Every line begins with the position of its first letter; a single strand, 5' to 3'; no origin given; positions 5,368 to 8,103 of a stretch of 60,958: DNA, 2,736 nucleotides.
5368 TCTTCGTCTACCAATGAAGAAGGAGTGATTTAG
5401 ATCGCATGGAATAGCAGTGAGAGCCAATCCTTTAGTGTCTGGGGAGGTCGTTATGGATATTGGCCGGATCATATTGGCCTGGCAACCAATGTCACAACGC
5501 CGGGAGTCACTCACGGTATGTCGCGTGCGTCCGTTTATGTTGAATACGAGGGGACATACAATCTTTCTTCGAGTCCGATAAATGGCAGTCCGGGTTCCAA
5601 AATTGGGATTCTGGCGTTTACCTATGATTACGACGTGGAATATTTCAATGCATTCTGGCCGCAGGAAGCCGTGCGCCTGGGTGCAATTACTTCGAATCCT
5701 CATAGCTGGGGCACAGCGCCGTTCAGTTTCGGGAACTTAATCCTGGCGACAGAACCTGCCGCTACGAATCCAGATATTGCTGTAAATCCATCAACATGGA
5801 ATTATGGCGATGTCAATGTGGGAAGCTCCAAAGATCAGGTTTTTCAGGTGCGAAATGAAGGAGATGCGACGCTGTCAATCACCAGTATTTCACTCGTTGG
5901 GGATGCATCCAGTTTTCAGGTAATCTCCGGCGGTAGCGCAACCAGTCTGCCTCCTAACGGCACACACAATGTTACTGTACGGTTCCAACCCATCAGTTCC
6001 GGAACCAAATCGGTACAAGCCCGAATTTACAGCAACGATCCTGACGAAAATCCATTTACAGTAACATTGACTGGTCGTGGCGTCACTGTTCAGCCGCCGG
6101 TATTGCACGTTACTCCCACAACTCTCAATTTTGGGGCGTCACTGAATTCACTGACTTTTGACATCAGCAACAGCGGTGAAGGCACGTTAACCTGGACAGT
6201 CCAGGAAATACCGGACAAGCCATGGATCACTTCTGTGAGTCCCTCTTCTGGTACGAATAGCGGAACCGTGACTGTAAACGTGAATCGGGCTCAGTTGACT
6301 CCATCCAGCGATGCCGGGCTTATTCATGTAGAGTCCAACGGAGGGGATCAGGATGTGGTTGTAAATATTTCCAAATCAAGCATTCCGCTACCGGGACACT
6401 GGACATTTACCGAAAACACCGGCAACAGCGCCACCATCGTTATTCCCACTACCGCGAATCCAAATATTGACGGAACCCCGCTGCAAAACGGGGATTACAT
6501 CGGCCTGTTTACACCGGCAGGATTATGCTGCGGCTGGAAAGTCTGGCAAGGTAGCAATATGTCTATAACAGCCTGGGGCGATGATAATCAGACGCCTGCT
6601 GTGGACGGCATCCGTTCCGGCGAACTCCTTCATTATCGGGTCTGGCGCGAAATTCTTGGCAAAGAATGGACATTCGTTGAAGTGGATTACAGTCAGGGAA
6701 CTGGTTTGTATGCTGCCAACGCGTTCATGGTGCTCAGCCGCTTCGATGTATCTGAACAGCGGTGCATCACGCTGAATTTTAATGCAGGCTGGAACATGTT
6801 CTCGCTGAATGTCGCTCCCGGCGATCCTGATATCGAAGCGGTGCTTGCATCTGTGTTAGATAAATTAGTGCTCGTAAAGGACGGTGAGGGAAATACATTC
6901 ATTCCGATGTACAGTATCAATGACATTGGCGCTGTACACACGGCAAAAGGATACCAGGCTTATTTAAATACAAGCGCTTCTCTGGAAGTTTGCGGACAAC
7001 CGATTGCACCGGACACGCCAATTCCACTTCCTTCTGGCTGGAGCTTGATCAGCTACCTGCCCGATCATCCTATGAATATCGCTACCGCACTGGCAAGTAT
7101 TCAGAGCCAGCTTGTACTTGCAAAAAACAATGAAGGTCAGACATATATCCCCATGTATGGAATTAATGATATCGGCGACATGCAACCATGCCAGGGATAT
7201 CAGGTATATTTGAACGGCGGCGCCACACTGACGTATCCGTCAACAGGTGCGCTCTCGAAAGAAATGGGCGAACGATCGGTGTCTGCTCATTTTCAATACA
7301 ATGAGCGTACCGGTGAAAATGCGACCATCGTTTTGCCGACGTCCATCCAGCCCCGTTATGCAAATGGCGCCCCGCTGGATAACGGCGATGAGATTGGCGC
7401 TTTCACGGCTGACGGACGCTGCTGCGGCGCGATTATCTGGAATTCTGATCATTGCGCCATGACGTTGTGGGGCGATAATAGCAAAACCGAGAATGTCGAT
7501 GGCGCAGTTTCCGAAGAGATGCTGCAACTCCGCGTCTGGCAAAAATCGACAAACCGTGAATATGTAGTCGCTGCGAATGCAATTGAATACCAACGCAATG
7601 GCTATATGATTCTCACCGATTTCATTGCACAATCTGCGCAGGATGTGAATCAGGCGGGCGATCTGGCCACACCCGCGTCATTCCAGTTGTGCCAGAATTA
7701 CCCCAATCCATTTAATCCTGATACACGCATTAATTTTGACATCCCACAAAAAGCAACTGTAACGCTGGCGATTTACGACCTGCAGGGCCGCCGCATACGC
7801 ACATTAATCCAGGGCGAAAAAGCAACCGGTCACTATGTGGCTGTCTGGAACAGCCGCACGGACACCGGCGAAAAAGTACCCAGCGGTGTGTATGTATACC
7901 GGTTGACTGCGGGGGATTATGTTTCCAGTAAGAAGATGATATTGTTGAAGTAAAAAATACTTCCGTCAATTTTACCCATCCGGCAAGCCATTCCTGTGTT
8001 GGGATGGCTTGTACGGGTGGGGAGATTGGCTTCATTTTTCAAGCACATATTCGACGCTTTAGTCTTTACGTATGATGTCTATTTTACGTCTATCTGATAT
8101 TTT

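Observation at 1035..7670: Undescribed ~110-aa extracellular module with a vicinal Cys-Cys motif (GLCCGW), present six times in two adjacent giant proteins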

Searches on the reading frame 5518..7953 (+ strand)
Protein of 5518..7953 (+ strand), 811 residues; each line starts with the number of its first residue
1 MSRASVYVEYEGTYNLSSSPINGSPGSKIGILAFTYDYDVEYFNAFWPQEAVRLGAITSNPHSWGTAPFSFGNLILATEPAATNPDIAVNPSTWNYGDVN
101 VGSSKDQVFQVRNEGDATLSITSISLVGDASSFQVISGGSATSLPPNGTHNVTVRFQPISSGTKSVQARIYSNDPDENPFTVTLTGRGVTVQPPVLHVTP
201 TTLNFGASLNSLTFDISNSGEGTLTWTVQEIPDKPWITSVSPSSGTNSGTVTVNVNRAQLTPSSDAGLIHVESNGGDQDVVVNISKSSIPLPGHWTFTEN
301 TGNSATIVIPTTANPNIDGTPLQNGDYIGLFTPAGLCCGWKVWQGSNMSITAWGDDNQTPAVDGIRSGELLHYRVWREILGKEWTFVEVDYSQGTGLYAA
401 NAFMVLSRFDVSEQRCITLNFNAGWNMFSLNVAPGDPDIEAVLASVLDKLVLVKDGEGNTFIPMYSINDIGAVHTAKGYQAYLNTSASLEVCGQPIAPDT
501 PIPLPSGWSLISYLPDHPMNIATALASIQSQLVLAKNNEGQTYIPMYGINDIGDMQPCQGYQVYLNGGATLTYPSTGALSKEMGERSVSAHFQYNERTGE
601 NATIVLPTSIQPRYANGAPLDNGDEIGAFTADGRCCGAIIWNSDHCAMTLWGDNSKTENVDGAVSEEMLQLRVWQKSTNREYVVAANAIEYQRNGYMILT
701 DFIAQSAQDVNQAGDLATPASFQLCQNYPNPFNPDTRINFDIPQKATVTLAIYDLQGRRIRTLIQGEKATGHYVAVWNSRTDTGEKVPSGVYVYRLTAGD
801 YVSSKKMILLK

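Call 2: search_protein_families(library=pfam, proteins=[window:5518-7953:+], max_evalue=1)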
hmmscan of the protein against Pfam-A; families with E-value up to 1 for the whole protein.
window:5518-7953:+ (811 aa): 13 families
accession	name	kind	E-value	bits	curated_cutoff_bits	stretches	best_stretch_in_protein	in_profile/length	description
PF22073.2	Cep192_D4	-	4.2e-11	43.5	35.5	1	85-188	2-111/112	Cep192 domain 4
PF22544.2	HYDIN_VesB_CFA65-like_Ig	-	2.1e-10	41.2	25.5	1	85-186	1-99/100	HYDIN/CFA65/VesB-like, Ig-like domain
PF13860.13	FlgD_ig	-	4.1e-09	36.7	27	1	735-798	9-75/79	FlgD Ig-like domain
PF19190.6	BACON_2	-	3.6e-08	33.7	25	1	196-283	2-90/94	Viral BACON domain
PF07610.17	DUF1573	-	1.2e-06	28.8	26.1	1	89-186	3-96/98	Protein of unknown function (DUF1573)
PF18962.6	Por_Secre_tail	-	2.6e-06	28.1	27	1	728-808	2-74/75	Secretion system C-terminal sorting domain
PF15780.11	ASH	-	7e-06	26.6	27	1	93-173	13-91/98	Abnormal spindle-like microcephaly-assoc'd, ASPM-SPD-2-Hydin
PF07705.17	CARDB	-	0.00048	20.7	22.7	1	85-170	2-83/101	CARDB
PF24507.1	Ig_CFAP65_4th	-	0.0022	18.8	27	1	109-187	2-75/76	CFAP65, fourth Ig-like domain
PF12371.14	TMEM131_like_N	-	0.0022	18.6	28.8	1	89-167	3-79/84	Transmembrane protein 131-like N-terminal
PF13585.12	CHU_C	-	0.014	16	27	1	746-799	27-74/86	CHU_C Type IX secretion signal domain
PF22067.2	Cep192_D3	-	0.019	15.5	27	1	100-186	14-97/99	Cep192 domain 3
PF24291.1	Ig_CFAP65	-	0.06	13.6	27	1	143-190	72-117/121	Cilia- and flagella-associated protein 65-like, Ig-like domain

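Call 3: search_protein_families(library=ncbifam, proteins=[window:5518-7953:+], max_evalue=1)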
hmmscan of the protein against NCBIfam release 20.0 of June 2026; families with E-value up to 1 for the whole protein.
window:5518-7953:+ (811 aa): 9 families
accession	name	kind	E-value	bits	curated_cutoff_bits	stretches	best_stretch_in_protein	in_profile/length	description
NF012200.0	choice_anch_D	domain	5.2e-20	72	45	2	81-177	11-108/108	choice-of-anchor D domain-containing protein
TIGR04183.1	Por_Secre_tail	domain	3.4e-11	43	23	1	728-808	2-70/72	T9SS type A sorting domain-containing protein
NF033707.1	T9SS_sortase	equivalog_domain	2e-09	35.7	420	1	725-799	999-1078/1095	type IX secretion system sortase PorU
NF052323.1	T9SSA_dep_M6i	equivalog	1.6e-05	23.1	600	1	726-800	959-1028/1043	T9SS-dependent M6-like inactivated metalloprotease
NF009276.0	PRK12633.1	equivalog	1.8e-05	24.6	383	1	736-801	118-184/234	flagellar basal body rod modification protein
NF038113.1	T9SSA_dep_M36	equivalog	2.8e-05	22.5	885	1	723-809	791-868/869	T9SS-dependent M36 family metallopeptidase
NF041425.1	OS_HP2_seleno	subfamily_domain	7.7e-05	23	100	1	92-187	4-96/98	OS_HP2 family (seleno)protein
NF005176.1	PRK06655.1-1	equivalog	9e-05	22.5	230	1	744-799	95-150/197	flagellar hook assembly protein FlgD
NF052228.1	T9SS_PorZ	equivalog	0.003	16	260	1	727-800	675-744/757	type IX secretion system anionic LPS delivery protein PorZ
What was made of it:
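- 7699..7941 (+): T9SS type A C-terminal sorting domain of gene 2. PF18962 at 2.6e-6; TIGR04183 at 43 bits against cut-off 23 (calls 2, 3).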

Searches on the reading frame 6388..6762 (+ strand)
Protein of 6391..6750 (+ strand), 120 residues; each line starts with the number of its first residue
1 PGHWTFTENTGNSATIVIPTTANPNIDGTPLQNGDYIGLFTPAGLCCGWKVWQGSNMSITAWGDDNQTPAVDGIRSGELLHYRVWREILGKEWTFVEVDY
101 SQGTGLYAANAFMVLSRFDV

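Call 2: search_protein_families(library=pfam, proteins=[window:6391-6750:+], max_evalue=1)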
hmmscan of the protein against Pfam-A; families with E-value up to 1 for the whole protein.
seq(120 aa): 0 families

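Call 23: predict_structure(alignment_id=A2)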
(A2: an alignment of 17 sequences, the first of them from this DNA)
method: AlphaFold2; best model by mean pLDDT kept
length: 125 residues; sequences in the alignment: 17
mean_pLDDT: 93.5   pTM: 0.87
mean pLDDT of the five models: 93.5, 93.4, 93.3, 92.7, 91.9
residues with pLDDT >= 90: 104; 70-90: 18; 50-70: 3; < 50: 0
segments of 3 or more residues with pLDDT < 50: none
pLDDT, mean of each block of 10 residues (from residue 1): 87 93 98 98 94 98 84 88 96 97 97 98 83
secondary structure, 60 per line:
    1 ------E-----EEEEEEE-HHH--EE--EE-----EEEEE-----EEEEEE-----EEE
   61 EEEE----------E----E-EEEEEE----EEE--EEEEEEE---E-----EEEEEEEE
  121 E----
elements in order: E13-19 E37-41 E47-52 E58-64 E82-87 E92-94 E97-103 E113-121
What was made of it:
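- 6388..6759 (+): Module copy 5 (GLCCGW), which is 'module A' of the C-terminal cassette. AF2 model: pLDDT 93.5, pTM 0.87 (call 23).
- The AF2 model has pLDDT 93.5 and pTM 0.87 and is all-beta (call 23). The fold is a beta-sandwich (call 23).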

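Call 31: fold_search(model_id=the predicted structure, library=pdb)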
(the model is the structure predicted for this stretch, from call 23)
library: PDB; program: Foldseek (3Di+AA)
matches with E <= 10: 656; with E <= 0.001: 0
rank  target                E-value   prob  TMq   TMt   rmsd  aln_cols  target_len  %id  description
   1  3l48_B                1.6e-02  0.99  0.41  0.57   4.8       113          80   14  Crystal structure of the C-terminal domain of the PapC usher (released 2010-03-02)
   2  2xic_A                4.0e-02  0.30  0.25  0.12  10.5       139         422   11  Pilus-presented adhesin, Spy0125 (Cpa), P212121 form (ESRF data) (released 2010-08-04)
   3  8dhv_A                4.2e-02  0.72  0.29  0.07   9.8        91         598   13  Treponema lecithinolyticum beta-glucuronidase (released 2023-05-17)
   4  3is1                  4.2e-02  0.63  0.32  0.13   8.4       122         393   11  Crystal structure of functional region of UafA from Staphylococcus saprophyticus in C2 form at 2.45 angstrom resolution (released 2010-09-08)
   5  4bug_A                4.2e-02  0.30  0.25  0.11   9.8       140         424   11  Pilus-presented adhesin, Spy0125 (Cpa), Cys426Ala mutant (released 2013-10-09)
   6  4bug_B                4.4e-02  0.30  0.25  0.11  10.1       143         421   11  Pilus-presented adhesin, Spy0125 (Cpa), Cys426Ala mutant (released 2013-10-09)
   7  6bbt_B                4.7e-02  0.15  0.23  0.15   9.6       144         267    9  Structure of the major pilin protein (T-13) from Streptococcus pyogenes serotype GAS131465 (released 2018-10-24)
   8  8e72_A                5.9e-02  0.69  0.30  0.07   9.7        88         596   12  Treponema lecithinolyticum beta-glucuronidase in complex with a ciprofloxacin-glucuronide conjugate (released 2023-06-21)
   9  8dhw_A                5.9e-02  0.66  0.29  0.07   9.8        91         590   13  Treponema lecithinolyticum beta-glucuronidase in complex with a UNC4917-glucuronide conjugate (released 2023-05-17)
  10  3gld_A                6.2e-02  0.30  0.28  0.16   9.5       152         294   14  Crystal Structure of the Major Pilin from Streptococcus pyogenes E117A mutant (released 2009-06-02)
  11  3gle_C                6.2e-02  0.25  0.26  0.15  12.1       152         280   14  Crystal Structure of the Major Pilin from Streptococcus pyogenes N168A mutant (released 2009-06-02)
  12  5c71_A                6.6e-02  0.60  0.29  0.07   8.0        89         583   13  The structure of Aspergillus oryzae a-glucuronidase complexed with glycyrrhetinic acid monoglucuronide (released 2016-06-29)
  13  3b2m_A                6.6e-02  0.30  0.28  0.16   9.5       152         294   14  Crystal Structure of the Major Pilin from Streptococcus pyogenes (released 2007-12-18)
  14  8dhv_B                6.9e-02  0.63  0.29  0.07   9.8        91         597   13  Treponema lecithinolyticum beta-glucuronidase (released 2023-05-17)
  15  8f5n_A                7.3e-02  0.20  0.24  0.15  10.1       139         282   10  Identification of an Immunodominant region on a Group A Streptococcus T-antigen Reveals Temperature-Dependent Motion i (released 2023-03-08)
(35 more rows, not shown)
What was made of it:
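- On Thioester / isopeptide / ester-bond adhesin domains: Foldseek hits to such pilins have TM 0.22-0.35 and E>=0.04 (call 31).
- Weak Foldseek hits exist to thioester and isopeptide pilins (call 31). The Foldseek probabilities and TM-scores are poor (TM 0.22-0.35, E>=0.04; call 31).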

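Call 33: search_protein_families(library=pfam, alignment_id=A3, max_evalue=1)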
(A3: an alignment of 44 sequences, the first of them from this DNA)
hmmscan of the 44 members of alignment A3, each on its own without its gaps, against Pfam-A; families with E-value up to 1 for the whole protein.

A. member 1, seq(125 aa): 0 families

B. families by the number of members that match (of 44 scanned): 6 families
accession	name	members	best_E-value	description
PF04014.23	MazE_antitoxin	1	0.01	Antidote-toxin recognition MazE, bacterial antitoxin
PF06854.16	Phage_Gp15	1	0.017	Bacteriophage Gp15 protein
PF07653.23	SH3_2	1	0.069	Variant SH3 domain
PF19398.4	DurB-like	1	0.14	Lantibiotic duramycin B-like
PF12961.13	DUF3850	1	0.16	Domain of unknown function (DUF3850)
PF19234.4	DUF5887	1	0.3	Family of unknown function (DUF5887)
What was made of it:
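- On Any Pfam-A family: Among 44 diverse members only six unrelated noise families appeared, each matched by one member (call 33).
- On PLAT/LH2 or C2: No Pfam PLAT or C2 hit exists (call 33).
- Pfam PLAT and C2 models do not hit any of 44 members at E<=1 (call 33).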

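Call 34: search_solved_structures(query=A3, max_evalue=10)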
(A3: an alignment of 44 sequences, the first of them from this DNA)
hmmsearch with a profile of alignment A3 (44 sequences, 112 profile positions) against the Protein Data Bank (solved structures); distinct sequences matched with E-value up to 10: 0.

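Call 48: fold_search(model_id=the predicted structure, library=viral)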
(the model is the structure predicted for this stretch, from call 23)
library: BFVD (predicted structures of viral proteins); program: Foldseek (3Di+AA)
matches with E <= 10: 578; with E <= 0.001: 0
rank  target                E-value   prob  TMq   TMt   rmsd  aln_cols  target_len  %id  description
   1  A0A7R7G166            1.8e-03  0.94  0.34  0.18  11.1       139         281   16  (no name in the UniProt tables at hand)
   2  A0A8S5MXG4            3.0e-03  0.99  0.37  0.09   6.8       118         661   11  DUF6273 domain-containing protein [Siphoviridae sp. ct91l7]
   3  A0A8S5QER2            6.5e-03  0.94  0.32  0.10   7.9       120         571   13  Nucleoid-associated protein [Siphoviridae sp. ctEIp38]
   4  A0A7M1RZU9            1.1e-02  0.97  0.36  0.08   7.1       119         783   11  Uncharacterized protein [uncultured phage cr116_1]
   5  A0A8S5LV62            1.5e-02  0.99  0.38  0.13   5.2       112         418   18  Uncharacterized protein [Siphoviridae sp. ctFn287]
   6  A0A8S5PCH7            1.6e-02  0.94  0.41  0.40   8.0       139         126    9  Uncharacterized protein [Siphoviridae sp. ctorp6]
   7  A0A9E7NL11            1.7e-02  0.63  0.29  0.31  12.4       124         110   10  (no name in the UniProt tables at hand)
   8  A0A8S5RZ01            2.8e-02  0.87  0.38  0.41   5.5       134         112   11  Uncharacterized protein [Myoviridae sp. ctNQV2]
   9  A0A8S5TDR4            2.9e-02  0.77  0.34  0.05   8.3       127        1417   10  Tail fiber protein [Myoviridae sp. ctK5o5]
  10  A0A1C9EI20            3.7e-02  0.47  0.30  0.26   9.7       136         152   12  Lipoprotein [Gordonia phage Nyceirae]
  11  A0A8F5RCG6            4.1e-02  0.80  0.35  0.13   6.5       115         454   10  (no name in the UniProt tables at hand)
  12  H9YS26                4.4e-02  0.95  0.42  0.20   5.9       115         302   13  (no name in the UniProt tables at hand)
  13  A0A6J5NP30            5.2e-02  0.84  0.37  0.35   7.2       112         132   11  Uncharacterized protein [uncultured Caudovirales phage]
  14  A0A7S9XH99            5.2e-02  0.69  0.36  0.14   8.7       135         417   10  Uncharacterized protein [Virus NIOZ-UU157]
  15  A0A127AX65            5.4e-02  0.20  0.23  0.23  16.6       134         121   13  Uncharacterized protein [Bacillus phage SP-15]
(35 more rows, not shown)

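Call 68: search_protein_families(library=ncbifam, alignment_id=A3, max_evalue=1)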
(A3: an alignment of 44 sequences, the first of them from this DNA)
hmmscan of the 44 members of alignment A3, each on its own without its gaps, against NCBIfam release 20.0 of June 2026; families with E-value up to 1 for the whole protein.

A. member 1, seq(125 aa): 0 families

B. families by the number of members that match (of 44 scanned): 8 families
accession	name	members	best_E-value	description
NF050113.1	gal_furan_GlfT1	1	0.0017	galactofuranosyltransferase GlfT1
TIGR02228.1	sigpep_I_arch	1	0.0086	signal peptidase I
TIGR01439.1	lp_hng_hel_AbrB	1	0.019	transcriptional regulator, AbrB family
TIGR02609.1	doc_partner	1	0.041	putative addiction module antidote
NF005170.0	PRK06642.1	1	0.07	single-stranded DNA-binding protein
TIGR02102.1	pullulan_Gpos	1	0.077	pullulanase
NF041714.1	arsenate_red_ArrA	1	0.09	arsenate respiratory reductase molybdopterin-containing subunit ArrA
NF047620.1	FlgprotMotYVib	1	0.13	flagellar protein MotY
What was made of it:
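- On Any NCBIfam family: Among 44 members only single-member noise hits appeared (call 68).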

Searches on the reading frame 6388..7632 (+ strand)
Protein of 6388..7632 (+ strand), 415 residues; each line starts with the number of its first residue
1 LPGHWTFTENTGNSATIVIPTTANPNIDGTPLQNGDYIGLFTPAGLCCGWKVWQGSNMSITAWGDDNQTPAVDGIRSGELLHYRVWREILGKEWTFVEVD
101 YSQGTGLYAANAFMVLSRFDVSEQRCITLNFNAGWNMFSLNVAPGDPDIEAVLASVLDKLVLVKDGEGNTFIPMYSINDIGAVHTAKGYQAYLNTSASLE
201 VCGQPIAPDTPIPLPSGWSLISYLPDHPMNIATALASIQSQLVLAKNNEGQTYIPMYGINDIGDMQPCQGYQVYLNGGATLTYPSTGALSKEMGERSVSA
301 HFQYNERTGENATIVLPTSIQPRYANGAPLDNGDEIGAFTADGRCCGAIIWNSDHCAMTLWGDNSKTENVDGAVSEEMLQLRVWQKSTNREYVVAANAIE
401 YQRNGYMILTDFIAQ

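Call 67: predict_structure(alignment_id=A5)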
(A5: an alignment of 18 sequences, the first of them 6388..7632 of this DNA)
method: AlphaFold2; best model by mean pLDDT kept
length: 415 residues; sequences in the alignment: 18
mean_pLDDT: 90.0   pTM: 0.78
mean pLDDT of the five models: 90.0, 89.5, 87.8, 87.5, 85.8
residues with pLDDT >= 90: 288; 70-90: 112; 50-70: 6; < 50: 9
segments of 3 or more residues with pLDDT < 50: 287-295
pLDDT, mean of each block of 10 residues (from residue 1): 86 93 93 95 89 96 84 84 92 89 90 95 89 93 94 96 93 96 94 95 87 95 90 95 94 94 92 96 66 54 86 93 95 94 91 92 78 87 95 86 89 94
secondary structure, 60 per line:
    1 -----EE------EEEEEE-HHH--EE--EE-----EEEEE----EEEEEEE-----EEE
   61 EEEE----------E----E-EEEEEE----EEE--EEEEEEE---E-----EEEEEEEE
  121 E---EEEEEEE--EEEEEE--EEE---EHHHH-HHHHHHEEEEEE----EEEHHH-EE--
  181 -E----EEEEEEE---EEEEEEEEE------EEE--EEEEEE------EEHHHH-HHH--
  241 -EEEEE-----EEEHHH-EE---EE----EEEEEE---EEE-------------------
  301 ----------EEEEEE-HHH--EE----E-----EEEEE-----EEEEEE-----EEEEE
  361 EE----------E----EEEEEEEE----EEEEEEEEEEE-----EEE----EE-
elements in order: E14-19 E37-41 E46-52 E58-64 E82-87 E92-94 E97-103 E113-121 E125-131 E134-139 E142-144 H149-152 H154-159 E160-165 E170-172 E187-193 E197-205 E212-214 E217-222 H231-234 E242-246 E252-254 E270-275 E279-281 E311-316 E335-339 E345-350 E356-362 E378-385 E390-400 E406-408
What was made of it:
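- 6760..7236 (+): Two copies of a second unnamed ~80-aa domain 'X' (6760-7005 and 7012-7236). This domain is a companion of the module. AF2 of the cassette gives pLDDT 90 (call 67).
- AF2 of the cassette gives pLDDT 90 and pTM 0.78 (call 67).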
